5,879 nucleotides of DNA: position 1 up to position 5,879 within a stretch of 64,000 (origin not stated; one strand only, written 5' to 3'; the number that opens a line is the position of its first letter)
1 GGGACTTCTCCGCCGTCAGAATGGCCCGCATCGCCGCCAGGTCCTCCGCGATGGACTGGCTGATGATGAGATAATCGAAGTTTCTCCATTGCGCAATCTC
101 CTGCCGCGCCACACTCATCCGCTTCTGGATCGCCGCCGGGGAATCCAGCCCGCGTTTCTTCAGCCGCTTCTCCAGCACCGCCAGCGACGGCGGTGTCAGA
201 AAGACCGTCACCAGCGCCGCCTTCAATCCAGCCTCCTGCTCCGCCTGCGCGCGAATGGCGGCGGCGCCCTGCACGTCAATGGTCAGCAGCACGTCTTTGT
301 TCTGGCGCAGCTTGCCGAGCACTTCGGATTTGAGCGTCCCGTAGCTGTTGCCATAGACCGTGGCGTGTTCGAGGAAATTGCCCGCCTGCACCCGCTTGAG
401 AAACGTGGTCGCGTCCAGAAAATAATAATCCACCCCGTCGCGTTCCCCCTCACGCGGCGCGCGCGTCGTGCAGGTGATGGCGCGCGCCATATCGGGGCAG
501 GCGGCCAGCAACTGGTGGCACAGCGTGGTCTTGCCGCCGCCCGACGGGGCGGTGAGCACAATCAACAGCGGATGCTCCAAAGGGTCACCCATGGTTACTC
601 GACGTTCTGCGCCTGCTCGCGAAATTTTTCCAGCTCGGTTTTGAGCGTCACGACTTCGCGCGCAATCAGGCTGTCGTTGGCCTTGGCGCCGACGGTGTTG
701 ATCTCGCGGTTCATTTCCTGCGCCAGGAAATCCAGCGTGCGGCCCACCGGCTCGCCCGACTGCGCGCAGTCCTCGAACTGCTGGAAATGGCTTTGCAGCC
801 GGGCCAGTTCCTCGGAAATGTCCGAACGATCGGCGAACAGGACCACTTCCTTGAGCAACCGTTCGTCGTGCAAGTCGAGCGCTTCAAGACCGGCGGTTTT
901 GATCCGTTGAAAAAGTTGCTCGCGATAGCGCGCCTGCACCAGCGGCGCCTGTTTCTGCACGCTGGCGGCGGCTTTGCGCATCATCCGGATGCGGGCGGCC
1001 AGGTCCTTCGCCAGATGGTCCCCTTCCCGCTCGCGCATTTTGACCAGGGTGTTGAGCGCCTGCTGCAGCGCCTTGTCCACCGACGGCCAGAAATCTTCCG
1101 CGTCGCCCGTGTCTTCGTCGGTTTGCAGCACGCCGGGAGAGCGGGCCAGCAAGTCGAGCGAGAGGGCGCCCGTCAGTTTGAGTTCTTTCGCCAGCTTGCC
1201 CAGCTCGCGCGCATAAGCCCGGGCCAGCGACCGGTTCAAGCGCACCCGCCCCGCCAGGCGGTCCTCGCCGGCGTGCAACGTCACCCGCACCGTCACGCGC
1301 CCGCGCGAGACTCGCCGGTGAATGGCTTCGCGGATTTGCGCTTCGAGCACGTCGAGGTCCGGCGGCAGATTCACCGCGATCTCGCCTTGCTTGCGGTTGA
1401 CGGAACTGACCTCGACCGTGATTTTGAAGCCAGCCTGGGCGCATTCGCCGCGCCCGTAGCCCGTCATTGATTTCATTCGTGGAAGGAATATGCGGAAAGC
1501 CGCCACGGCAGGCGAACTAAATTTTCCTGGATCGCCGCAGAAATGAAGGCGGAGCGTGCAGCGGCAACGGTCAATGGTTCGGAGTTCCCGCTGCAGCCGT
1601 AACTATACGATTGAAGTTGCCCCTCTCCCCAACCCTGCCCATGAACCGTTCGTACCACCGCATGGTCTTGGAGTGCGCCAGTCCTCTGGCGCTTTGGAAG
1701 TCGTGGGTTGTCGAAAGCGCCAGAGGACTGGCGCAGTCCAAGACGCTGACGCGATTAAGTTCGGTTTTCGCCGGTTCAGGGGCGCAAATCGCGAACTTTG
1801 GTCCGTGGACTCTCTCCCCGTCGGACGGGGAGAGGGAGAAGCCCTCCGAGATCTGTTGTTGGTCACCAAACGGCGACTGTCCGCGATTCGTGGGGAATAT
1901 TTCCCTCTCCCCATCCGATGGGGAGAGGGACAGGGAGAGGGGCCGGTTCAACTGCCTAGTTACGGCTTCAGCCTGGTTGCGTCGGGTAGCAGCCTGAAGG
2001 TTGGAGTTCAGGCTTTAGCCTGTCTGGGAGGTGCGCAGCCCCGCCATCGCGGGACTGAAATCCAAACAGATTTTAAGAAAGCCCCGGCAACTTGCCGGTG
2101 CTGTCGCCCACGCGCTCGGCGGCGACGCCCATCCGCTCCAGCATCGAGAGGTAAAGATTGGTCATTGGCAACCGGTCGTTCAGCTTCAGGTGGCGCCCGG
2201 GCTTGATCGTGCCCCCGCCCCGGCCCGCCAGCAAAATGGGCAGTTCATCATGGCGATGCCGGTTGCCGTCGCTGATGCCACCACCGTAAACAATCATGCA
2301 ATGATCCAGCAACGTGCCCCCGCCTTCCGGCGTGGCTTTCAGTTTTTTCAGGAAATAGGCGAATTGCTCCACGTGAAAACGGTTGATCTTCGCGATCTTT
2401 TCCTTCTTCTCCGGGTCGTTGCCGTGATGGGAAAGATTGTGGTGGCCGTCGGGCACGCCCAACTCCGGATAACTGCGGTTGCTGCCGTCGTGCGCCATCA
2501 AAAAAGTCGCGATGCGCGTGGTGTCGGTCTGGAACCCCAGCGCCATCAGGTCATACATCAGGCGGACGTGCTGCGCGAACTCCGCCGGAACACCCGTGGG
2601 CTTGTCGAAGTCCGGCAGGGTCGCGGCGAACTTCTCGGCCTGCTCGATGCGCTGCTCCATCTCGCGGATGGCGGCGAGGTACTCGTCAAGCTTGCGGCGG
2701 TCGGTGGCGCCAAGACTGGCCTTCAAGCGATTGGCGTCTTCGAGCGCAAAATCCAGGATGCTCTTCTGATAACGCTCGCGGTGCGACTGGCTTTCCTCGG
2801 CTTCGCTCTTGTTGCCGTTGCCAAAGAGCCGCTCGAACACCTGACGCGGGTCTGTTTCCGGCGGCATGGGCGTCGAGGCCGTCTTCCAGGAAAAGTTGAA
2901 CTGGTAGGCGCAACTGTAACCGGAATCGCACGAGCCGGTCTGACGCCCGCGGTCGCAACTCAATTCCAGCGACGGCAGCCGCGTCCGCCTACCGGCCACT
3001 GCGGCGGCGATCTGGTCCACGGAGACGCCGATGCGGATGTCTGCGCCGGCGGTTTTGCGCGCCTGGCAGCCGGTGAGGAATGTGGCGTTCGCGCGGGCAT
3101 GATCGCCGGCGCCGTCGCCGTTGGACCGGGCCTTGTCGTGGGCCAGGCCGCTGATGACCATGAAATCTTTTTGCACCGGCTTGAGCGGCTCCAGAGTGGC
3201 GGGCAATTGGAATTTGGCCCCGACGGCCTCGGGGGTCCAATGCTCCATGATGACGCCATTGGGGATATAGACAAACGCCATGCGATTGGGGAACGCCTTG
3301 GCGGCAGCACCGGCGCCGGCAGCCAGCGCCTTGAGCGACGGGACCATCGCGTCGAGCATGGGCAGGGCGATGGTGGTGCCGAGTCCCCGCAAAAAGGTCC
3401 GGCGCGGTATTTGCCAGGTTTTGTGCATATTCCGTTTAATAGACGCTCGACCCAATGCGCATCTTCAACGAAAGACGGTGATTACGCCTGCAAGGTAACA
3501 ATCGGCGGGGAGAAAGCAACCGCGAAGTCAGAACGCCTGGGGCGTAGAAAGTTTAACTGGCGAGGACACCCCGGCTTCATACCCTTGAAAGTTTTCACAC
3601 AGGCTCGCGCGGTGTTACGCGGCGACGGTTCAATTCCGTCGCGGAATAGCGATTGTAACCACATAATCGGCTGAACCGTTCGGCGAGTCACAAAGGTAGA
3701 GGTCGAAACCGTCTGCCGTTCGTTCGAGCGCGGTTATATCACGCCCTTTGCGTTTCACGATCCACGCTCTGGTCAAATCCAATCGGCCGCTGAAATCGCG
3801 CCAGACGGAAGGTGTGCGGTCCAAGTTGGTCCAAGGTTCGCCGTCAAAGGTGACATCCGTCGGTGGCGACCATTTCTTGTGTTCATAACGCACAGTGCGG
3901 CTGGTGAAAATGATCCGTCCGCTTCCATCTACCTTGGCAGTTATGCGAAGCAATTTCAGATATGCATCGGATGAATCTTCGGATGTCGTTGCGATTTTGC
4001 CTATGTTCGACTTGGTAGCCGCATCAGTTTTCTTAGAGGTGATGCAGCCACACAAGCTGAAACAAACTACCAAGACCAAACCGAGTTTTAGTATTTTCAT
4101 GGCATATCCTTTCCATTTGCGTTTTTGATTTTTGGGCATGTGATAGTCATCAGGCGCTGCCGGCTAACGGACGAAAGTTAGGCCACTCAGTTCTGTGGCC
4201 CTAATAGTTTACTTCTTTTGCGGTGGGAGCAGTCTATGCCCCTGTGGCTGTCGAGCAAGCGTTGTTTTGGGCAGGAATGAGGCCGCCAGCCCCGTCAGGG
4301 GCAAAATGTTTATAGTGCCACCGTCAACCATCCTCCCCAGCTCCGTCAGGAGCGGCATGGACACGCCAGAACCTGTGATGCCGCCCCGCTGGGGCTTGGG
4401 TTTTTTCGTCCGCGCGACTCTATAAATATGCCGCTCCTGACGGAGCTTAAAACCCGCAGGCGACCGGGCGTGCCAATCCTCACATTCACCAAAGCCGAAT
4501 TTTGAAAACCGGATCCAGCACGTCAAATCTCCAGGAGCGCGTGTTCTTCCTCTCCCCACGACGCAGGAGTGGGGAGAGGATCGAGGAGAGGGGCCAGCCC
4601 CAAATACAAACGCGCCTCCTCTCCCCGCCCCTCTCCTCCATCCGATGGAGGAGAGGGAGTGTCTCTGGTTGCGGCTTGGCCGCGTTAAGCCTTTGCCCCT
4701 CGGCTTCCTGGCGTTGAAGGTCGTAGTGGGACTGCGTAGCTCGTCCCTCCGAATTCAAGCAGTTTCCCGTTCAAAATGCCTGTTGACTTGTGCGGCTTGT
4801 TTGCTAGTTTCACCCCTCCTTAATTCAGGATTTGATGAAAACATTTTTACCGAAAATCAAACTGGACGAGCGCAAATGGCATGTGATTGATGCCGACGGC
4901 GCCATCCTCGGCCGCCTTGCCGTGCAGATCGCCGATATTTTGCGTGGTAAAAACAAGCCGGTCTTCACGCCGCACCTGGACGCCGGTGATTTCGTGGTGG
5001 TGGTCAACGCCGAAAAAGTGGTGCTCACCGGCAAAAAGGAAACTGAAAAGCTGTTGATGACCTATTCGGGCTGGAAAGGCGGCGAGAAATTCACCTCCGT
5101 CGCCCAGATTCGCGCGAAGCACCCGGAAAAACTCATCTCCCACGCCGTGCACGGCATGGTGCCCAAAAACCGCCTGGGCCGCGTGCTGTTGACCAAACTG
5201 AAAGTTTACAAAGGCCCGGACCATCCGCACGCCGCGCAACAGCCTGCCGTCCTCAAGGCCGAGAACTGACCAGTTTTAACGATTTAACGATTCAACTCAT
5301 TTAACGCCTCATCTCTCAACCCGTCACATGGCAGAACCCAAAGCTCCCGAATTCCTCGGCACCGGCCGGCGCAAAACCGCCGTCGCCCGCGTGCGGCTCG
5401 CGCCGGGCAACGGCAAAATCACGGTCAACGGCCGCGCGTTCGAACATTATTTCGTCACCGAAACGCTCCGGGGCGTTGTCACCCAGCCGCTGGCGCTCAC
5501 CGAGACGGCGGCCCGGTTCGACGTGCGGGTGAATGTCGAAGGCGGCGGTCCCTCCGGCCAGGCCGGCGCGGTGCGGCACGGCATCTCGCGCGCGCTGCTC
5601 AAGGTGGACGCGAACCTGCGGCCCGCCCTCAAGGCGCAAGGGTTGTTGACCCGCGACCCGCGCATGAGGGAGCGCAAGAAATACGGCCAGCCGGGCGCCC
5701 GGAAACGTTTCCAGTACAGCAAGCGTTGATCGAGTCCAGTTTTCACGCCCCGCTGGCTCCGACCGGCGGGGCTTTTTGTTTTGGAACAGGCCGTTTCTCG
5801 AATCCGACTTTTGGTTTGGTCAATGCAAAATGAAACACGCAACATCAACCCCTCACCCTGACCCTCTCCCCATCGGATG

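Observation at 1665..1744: Flip/flop: two copies of a 31-nt-arm hairpin carry exactly reverse-complemented 18-nt loops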

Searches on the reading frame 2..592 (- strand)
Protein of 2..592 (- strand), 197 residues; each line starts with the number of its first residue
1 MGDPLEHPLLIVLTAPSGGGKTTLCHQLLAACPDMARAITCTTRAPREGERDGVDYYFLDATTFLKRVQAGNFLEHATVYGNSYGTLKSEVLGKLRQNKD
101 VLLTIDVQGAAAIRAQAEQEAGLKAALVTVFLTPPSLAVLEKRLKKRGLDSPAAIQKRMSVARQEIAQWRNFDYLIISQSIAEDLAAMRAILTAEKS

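Call 22: search_protein_families(library=pfam, max_evalue=0.00001, proteins=[window:2-592:-])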
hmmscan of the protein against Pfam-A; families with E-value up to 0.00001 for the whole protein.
window:2-592:- (197 aa): 1 family
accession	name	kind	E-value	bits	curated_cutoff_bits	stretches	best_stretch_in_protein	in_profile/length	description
PF00625.27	Guanylate_kin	-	2.1e-37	129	25.2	1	10-194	4-181/182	Guanylate kinase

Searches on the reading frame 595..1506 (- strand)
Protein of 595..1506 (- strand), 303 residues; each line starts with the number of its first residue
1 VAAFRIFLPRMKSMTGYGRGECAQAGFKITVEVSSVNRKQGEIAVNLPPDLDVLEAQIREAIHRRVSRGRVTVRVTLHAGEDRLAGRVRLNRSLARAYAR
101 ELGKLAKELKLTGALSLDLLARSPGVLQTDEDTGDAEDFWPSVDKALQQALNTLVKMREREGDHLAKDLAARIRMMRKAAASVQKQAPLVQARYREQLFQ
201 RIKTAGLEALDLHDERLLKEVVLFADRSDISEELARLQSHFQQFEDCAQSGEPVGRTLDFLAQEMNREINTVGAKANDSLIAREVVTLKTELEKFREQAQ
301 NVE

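Call 22: search_protein_families(library=pfam, max_evalue=0.00001, proteins=[window:595-1506:-])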
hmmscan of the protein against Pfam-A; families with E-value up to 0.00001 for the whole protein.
window:595-1506:- (303 aa): 2 families
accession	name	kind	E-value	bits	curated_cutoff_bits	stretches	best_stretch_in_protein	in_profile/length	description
PF03755.18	YicC-like_N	-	2e-42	145.7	25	1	11-166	1-155/156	Endoribonuclease YicC-like, N-terminal region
PF08340.16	YicC-like_C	-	3.2e-41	140.7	27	1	183-303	1-120/120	Endoribonuclease YicC-like, C-terminal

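Call 50: find_encoding_contigs(protein=window:595-1476:-, flank=4000, max_places=10)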
Protein window:595-1476:- (293 aa): no gene with exactly this product is on record in the collection.

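Call 52: find_homologous_proteins(query=window:595-1476:-, max_evalue=1e-60)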
Query window:595-1476:- (293 aa): 6910 proteins with E <= 1e-60 among 8000 candidates; the best 120 are listed.
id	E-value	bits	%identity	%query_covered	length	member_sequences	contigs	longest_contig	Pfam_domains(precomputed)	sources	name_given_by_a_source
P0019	4.7e-179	612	100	99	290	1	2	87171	PF03755.19,PF08340.17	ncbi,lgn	-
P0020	4.7e-136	471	75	100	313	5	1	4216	PF03755.19,PF08340.17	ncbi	-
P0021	1.0e-134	466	75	99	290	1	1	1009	PF03755.19,PF08340.17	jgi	jgi:uncharacterized protein (TIGR00255 family)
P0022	1.1e-134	466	74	100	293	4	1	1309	PF03755.19,PF08340.17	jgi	jgi:uncharacterized protein (TIGR00255 family)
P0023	1.3e-134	466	75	100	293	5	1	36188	PF03755.19,PF08340.17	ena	-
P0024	4.6e-134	464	76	99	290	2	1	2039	PF03755.19,PF08340.17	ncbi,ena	-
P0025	4.7e-134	464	74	100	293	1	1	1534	PF03755.19,PF08340.17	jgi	-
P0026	8.2e-134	463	74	100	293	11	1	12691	PF03755.19,PF08340.17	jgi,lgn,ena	-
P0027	1.2e-133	463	75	99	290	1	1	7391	PF03755.19,PF08340.17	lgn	-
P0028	1.5e-133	462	75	100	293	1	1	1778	PF03755.19,PF08340.17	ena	-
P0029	1.8e-133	462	73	100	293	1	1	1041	PF03755.19,PF08340.17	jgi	jgi:uncharacterized protein (TIGR00255 family)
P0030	1.9e-133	462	73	100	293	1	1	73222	PF03755.19,PF08340.17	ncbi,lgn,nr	ncbi:MAG: hypothetical protein JWR19_2825 [Pedosphaera sp.]|nr:hypothetical protein [Pedosphaera sp.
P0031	2.2e-133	462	75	100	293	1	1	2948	PF03755.19,PF08340.17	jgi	jgi:uncharacterized protein (TIGR00255 family)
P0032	3.2e-133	461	75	100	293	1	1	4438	PF03755.19,PF08340.17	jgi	jgi:uncharacterized protein (TIGR00255 family)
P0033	3.7e-133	461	74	99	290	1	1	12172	PF03755.19,PF08340.17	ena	-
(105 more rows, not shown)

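Call 53: find_encoding_contigs(protein=P0019, flank=8000, max_places=10)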
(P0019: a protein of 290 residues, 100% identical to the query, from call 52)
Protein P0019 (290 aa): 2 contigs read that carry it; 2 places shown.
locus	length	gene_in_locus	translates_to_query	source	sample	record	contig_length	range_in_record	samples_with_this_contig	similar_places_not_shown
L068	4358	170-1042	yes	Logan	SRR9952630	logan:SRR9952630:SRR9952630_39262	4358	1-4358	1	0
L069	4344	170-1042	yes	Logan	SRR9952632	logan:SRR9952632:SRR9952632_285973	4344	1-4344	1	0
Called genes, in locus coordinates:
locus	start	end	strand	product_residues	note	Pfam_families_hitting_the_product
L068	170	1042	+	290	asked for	PF03755:YicC-like_N, PF08340:YicC-like_C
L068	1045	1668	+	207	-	PF00625:Guanylate_kin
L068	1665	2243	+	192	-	PF02441:Flavoprotein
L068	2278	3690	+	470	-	PF00512:HisKA, PF02518:HATPase_c, PF14501:HATPase_c_5 (weak)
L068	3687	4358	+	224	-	?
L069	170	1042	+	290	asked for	PF03755:YicC-like_N, PF08340:YicC-like_C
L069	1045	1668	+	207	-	PF00625:Guanylate_kin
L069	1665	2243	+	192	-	PF02441:Flavoprotein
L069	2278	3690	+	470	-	PF00512:HisKA, PF02518:HATPase_c, PF14501:HATPase_c_5 (weak)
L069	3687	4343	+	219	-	?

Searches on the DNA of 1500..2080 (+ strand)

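Call 26: search_rna_families(source=window, start=1500, end=2080, threshold=evalue, max_evalue=1)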
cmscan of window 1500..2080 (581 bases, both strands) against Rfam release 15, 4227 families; matches with E-value up to 1: 9.
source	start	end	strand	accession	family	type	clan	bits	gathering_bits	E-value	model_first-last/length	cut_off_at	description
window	1658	1749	-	RF03439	mir-1791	Gene; miRNA;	-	39.5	75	8.8e-07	1-80/80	no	mir-1791 microRNA precursor family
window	1641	1768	+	RF04114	MIR4374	Gene; miRNA;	-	35.1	105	8.7e-06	1-119/119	no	MIR4374 microRNA precursor family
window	1660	1750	+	RF03795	MIR6201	Gene; miRNA;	-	34.2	69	1.1e-05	1-109/109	no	MIR6201 microRNA precursor family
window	1808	1931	+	RF03952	mir-3718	Gene; miRNA;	-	31.2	78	5.3e-05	1-92/92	no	mir-3718 microRNA precursor family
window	1669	1740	-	RF04116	MIR9672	Gene; miRNA;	-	26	74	0.011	1-120/120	no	MIR9672 microRNA precursor family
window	1673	1735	-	RF03685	MIR9677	Gene; miRNA;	-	21.2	90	0.23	12-78/87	no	MIR9677 microRNA precursor family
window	1897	1944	+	RF00381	Antizyme_FSE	Cis-reg; frameshift_element;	-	20.9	40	0.065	1-59/59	no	Antizyme RNA frameshifting stimulation element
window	1671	1737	+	RF03920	mir-237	Gene; miRNA;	-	18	80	0.42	1-79/79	no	mir-237 microRNA precursor family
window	1877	2054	-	RF02042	HOTTIP_3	Gene; lncRNA;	-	10.9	50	0.25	150-353/353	no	HOXA transcript at the distal tip, conserved region 3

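Call 75: search_dna_similar(query=window:1633-1828:+, collection=plasmids, mode=distant, max_rows=10)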
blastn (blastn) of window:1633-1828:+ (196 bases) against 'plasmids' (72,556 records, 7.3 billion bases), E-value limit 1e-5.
No match.

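Call 76: search_dna_similar(query=window:1633-1828:+, collection=phages, mode=distant, max_rows=10)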
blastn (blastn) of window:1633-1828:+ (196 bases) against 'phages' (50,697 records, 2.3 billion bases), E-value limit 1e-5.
No match.

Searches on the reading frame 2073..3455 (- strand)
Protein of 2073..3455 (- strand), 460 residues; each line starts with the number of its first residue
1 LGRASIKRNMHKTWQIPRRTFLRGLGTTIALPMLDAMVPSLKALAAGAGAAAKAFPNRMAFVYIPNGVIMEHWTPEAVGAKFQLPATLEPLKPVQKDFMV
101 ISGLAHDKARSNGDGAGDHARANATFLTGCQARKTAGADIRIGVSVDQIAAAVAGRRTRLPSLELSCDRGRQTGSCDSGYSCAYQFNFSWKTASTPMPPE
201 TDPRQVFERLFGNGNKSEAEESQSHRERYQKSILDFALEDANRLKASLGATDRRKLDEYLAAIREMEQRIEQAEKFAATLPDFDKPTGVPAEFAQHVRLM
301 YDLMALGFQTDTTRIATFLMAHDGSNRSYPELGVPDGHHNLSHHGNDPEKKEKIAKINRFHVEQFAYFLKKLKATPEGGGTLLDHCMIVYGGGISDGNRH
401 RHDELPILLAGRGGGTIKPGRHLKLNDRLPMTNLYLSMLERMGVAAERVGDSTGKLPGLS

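Call 22: search_protein_families(library=pfam, max_evalue=0.00001, proteins=[window:2073-3455:-])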
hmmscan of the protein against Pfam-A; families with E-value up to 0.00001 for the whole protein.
window:2073-3455:- (460 aa): 1 family
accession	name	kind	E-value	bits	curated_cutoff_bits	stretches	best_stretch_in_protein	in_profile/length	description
PF07586.16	HXXSHH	-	1.5e-112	376.6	30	1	58-366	1-307/307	Protein of unknown function (DUF1552)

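Call 51: find_encoding_contigs(protein=window:2073-3428:-, flank=4000, max_places=10)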
Protein window:2073-3428:- (451 aa): no gene with exactly this product is on record in the collection.

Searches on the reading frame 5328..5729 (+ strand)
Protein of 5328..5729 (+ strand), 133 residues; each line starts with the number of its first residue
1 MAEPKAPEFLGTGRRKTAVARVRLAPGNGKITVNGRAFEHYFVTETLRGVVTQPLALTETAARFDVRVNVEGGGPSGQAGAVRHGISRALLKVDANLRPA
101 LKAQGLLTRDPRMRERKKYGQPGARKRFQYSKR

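Call 14: find_encoding_contigs(protein=window:5328-5729:+, flank=6000, max_places=10)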
Protein window:5328-5729:+ (133 aa): 1 contig read that carries it; 1 place shown.
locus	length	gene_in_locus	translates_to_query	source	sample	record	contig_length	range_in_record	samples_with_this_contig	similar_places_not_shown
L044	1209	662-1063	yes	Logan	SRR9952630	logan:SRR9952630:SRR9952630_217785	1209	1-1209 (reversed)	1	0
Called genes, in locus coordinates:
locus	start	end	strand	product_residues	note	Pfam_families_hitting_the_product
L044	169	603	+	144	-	PF00572:Ribosomal_L13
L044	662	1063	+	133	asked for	PF00380:Ribosomal_S9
